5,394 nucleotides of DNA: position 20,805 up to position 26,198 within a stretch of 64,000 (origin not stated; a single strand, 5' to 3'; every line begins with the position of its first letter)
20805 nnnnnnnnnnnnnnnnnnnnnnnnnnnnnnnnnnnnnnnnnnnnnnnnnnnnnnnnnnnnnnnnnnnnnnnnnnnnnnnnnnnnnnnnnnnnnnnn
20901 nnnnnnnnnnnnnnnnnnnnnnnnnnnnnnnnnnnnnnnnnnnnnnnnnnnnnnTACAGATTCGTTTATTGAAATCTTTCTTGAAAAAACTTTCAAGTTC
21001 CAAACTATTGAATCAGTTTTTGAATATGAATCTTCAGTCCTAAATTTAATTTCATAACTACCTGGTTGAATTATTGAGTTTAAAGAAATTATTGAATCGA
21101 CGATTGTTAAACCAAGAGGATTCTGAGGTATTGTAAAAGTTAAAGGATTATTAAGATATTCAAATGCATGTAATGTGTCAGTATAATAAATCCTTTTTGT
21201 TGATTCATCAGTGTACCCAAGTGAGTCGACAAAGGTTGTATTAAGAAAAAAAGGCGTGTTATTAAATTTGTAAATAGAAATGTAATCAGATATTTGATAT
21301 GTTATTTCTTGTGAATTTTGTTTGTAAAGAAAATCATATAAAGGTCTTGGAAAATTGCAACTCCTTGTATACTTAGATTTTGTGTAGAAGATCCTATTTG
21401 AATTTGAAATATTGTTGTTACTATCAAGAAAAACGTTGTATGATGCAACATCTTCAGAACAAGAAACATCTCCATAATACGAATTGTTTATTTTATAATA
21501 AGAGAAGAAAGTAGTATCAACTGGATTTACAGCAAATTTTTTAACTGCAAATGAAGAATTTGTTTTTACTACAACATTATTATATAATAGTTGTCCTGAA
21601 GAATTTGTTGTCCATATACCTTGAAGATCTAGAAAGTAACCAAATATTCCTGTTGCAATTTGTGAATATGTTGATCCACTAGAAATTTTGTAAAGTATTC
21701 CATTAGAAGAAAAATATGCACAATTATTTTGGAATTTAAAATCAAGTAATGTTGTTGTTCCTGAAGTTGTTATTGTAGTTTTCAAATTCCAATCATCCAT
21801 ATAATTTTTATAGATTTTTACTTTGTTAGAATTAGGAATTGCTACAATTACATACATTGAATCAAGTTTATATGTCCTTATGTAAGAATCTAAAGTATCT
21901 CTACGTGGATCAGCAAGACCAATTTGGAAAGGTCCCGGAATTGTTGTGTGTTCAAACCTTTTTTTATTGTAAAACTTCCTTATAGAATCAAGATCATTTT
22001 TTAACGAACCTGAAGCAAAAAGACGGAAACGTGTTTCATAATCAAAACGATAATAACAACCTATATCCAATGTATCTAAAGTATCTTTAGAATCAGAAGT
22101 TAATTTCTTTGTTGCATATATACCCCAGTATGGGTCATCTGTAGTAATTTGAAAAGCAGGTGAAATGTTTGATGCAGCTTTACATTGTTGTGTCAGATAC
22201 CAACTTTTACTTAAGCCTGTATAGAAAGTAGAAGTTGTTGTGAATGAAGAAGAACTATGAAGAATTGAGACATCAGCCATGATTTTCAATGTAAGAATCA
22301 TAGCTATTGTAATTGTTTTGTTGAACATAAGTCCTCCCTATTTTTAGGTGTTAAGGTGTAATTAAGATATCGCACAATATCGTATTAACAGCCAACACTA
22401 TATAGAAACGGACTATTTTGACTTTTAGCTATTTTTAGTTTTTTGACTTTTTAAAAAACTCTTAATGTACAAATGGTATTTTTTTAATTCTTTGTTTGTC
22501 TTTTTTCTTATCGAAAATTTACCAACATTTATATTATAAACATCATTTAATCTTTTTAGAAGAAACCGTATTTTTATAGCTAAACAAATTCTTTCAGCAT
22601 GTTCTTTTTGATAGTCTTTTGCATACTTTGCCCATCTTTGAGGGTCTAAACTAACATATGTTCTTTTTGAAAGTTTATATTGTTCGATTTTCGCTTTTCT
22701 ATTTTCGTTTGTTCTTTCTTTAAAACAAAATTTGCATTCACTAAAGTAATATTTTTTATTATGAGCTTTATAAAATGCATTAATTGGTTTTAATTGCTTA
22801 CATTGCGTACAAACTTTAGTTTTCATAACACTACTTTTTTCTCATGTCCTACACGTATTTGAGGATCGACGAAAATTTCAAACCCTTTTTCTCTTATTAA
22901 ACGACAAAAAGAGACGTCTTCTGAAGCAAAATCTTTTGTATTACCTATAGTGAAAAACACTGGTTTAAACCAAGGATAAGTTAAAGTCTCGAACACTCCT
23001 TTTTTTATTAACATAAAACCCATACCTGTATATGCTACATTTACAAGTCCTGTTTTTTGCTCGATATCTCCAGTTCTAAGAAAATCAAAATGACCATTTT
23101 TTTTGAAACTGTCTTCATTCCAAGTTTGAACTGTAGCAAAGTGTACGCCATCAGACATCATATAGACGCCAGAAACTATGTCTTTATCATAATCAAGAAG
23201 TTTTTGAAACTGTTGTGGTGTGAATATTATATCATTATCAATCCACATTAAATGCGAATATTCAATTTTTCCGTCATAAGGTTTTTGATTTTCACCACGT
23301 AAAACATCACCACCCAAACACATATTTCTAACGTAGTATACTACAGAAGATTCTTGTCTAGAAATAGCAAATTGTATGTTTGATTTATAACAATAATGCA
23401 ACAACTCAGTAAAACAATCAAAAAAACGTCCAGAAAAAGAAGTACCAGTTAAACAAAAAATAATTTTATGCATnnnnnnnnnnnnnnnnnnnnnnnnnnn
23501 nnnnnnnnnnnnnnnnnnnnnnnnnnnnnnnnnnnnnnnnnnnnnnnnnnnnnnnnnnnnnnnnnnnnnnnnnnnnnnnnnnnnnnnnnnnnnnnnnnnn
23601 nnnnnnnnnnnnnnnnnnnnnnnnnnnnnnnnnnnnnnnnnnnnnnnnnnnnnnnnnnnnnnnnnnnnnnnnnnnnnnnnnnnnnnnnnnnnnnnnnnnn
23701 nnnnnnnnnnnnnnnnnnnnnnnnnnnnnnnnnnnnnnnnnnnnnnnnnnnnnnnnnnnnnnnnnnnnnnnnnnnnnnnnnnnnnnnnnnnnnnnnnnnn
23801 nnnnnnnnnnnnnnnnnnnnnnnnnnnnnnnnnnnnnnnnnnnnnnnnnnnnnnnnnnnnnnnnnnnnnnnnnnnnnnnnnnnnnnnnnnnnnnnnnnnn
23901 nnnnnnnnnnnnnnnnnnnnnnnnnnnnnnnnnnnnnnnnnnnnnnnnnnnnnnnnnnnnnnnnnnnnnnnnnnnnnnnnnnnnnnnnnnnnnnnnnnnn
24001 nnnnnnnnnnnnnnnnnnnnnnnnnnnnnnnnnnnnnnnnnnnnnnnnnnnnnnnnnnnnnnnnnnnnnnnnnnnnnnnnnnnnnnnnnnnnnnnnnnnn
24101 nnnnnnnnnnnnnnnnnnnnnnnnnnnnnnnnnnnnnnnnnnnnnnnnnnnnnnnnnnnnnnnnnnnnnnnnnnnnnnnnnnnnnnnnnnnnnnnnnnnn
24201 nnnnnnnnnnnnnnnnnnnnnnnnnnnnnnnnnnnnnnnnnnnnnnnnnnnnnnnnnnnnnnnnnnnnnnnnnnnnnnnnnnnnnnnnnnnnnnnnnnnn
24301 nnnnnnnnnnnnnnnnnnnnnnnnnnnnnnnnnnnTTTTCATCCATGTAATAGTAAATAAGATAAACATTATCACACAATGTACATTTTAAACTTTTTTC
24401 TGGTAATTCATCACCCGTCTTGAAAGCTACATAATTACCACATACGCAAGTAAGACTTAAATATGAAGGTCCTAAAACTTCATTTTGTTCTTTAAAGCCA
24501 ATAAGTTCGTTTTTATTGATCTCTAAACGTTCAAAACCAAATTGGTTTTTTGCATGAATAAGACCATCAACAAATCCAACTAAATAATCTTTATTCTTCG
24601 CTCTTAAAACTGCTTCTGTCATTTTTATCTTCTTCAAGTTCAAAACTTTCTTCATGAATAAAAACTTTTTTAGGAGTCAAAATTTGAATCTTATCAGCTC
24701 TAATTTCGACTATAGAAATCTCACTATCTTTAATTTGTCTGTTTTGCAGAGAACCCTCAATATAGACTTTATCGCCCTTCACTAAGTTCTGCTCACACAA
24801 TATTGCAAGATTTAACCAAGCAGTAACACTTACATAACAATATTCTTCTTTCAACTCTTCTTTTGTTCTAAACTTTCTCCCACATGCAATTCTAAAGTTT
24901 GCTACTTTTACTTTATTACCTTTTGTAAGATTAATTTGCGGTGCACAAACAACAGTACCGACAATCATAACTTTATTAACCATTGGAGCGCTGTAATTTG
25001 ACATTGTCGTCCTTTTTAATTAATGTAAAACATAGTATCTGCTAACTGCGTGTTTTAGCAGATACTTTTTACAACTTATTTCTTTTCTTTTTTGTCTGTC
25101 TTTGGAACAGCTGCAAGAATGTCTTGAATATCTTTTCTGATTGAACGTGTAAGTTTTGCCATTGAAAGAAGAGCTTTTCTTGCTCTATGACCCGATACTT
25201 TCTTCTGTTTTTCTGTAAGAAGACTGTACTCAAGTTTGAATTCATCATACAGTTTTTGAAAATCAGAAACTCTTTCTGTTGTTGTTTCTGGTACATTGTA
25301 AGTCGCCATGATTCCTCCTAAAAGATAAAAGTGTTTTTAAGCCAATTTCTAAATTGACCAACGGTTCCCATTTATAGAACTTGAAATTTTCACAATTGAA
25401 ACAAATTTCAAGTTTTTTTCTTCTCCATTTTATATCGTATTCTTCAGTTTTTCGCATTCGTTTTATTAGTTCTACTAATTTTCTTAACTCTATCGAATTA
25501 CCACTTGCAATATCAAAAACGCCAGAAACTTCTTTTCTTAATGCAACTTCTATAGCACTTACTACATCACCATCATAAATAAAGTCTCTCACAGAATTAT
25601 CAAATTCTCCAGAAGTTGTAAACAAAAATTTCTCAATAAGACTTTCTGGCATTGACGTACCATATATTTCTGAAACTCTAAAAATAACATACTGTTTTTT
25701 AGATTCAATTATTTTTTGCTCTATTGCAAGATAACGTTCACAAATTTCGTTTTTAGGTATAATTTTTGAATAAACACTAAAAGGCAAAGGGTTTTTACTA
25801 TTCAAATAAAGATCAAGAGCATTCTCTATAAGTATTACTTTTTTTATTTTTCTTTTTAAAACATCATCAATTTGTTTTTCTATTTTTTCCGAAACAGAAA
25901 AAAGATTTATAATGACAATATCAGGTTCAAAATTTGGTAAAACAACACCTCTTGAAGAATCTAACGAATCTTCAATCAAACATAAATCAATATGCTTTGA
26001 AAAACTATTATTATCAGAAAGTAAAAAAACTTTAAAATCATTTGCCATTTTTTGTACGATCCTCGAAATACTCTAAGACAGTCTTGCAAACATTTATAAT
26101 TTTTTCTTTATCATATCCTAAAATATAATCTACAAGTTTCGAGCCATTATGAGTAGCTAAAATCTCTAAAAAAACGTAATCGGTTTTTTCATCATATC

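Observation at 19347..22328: Phage-encoded T9SS cargo: giant Ig/cadherin-like repeat protein with Por secretion C-terminal domain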

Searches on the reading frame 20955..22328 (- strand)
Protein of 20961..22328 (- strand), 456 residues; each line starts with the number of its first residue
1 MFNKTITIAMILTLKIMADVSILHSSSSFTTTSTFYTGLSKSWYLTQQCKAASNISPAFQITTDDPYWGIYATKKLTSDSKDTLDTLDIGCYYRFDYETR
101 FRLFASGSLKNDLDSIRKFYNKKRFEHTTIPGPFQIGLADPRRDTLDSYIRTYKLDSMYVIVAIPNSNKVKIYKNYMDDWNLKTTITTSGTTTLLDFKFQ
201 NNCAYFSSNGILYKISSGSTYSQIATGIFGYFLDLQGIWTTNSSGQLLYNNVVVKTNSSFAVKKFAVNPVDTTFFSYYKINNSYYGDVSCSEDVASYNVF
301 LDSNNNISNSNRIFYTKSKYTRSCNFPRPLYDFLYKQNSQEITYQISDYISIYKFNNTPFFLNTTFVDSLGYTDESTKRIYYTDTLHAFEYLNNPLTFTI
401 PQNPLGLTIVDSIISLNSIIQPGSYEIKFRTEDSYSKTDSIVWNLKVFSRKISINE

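Call 11: search_protein_families(library=pfam, proteins=[window:20961-22328:-], max_evalue=10)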
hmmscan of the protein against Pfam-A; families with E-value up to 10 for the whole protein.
seq(456 aa): 0 families

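Call 38: predict_structure(alignment_id=A3)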
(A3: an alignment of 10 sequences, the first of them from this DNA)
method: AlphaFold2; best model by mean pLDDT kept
length: 458 residues; sequences in the alignment: 10
mean_pLDDT: 68.5   pTM: 0.64
mean pLDDT of the five models: 68.5, 67.0, 64.6, 62.5, 56.8
residues with pLDDT >= 90: 66; 70-90: 179; 50-70: 127; < 50: 86
segments of 3 or more residues with pLDDT < 50: 12-18, 50-64, 132-142, 358-393, 449-458
pLDDT, mean of each block of 10 residues (from residue 1): 51 49 68 55 59 38 57 72 77 68 79 89 66 44 66 78 93 78 92 85 88 85 93 88 93 87 87 84 72 76 78 76 67 61 67 59 32 36 32 59 75 58 76 67 60 26
secondary structure, 60 per line:
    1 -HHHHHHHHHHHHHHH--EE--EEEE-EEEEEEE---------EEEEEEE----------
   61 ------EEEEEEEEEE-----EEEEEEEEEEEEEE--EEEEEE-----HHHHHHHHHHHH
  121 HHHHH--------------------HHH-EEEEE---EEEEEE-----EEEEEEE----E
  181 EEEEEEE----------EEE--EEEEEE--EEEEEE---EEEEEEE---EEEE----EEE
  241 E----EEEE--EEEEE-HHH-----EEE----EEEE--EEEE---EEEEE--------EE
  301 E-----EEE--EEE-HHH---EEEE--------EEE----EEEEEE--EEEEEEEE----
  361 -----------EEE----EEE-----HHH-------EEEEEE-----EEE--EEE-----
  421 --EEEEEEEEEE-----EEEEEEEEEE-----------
elements in order: H2-16 E23-26 E28-34 E44-50 E67-76 E82-95 E98-103 H109-125 E150-154 E158-163 E169-175 E180-187 E198-200 E203-208 E211-216 E220-226 E230-233 E238-241 E246-249 E252-256 E266-268 E273-276 E279-282 E286-290 E299-301 E307-309 E312-314 E322-325 E334-336 E341-346 E349-356 E372-374 E379-381 E397-402 E408-410 E413-415 E423-432 E438-447

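Call 82: search_solved_structures(query=A3, max_evalue=1)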
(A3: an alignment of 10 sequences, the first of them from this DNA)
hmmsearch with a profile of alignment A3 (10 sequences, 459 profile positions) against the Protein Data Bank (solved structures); distinct sequences matched with E-value up to 1: 1.
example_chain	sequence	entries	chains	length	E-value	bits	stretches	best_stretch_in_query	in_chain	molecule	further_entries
3ksu_A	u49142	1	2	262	0.0072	18.6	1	175-297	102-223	3-oxoacyl-acyl carrier protein reductase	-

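Call 83: search_protein_families(library=pfam, alignment_id=A3, max_evalue=1)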
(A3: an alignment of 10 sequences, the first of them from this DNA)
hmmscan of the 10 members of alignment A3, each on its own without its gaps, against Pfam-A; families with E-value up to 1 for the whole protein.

A. member 1, seq(458 aa): 0 families

B. families by the number of members that match (of 10 scanned): 3 families
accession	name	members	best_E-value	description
PF07495.19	Y_Y_Y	3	0.014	Y_Y_Y domain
PF02498.22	Bro-N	1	0.079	BRO family, N-terminal domain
PF11884.13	DUF3404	1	0.086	Domain of unknown function (DUF3404)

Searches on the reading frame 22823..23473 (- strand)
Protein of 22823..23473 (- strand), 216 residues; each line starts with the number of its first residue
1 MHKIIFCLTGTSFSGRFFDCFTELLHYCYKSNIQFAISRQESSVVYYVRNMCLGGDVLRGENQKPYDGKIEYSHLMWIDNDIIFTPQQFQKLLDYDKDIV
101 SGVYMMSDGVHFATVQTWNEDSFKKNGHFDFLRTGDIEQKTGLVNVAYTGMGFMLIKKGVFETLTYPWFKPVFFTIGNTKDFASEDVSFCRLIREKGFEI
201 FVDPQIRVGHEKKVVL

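Call 60: search_protein_families(library=pfam, proteins=[window:22823-23473:-], max_evalue=0.01)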
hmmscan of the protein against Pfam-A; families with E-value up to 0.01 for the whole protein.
window:22823-23473:- (216 aa): 0 families

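Call 77: search_protein_families(library=phrogs, proteins=[window:22823-23473:-], max_evalue=0.001)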
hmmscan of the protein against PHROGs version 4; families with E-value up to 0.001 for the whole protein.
window:22823-23473:- (216 aa): 3 families
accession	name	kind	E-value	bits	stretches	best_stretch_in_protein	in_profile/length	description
phrog_1574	-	unknown function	1.3e-65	222.5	1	3-216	14-234/240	-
phrog_34859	-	moron, auxiliary metabolic gene and host takeover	1.7e-10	41.9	1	68-214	65-216/247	glycosyltransferase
phrog_12406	-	moron, auxiliary metabolic gene and host takeover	0.00056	20.4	1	71-211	59-194/242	glycosyltransferase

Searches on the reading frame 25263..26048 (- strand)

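Call 60: search_protein_families(library=pfam, proteins=[window:25263-26048:-], max_evalue=0.01)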
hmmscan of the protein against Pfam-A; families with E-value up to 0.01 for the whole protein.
window:25263-26048:- (261 aa): 1 family
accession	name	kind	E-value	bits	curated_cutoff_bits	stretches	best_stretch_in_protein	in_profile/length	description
PF16363.11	GDP_Man_Dehyd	-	0.0076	16.2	27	0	151-196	218-263/332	GDP-mannose 4,6 dehydratase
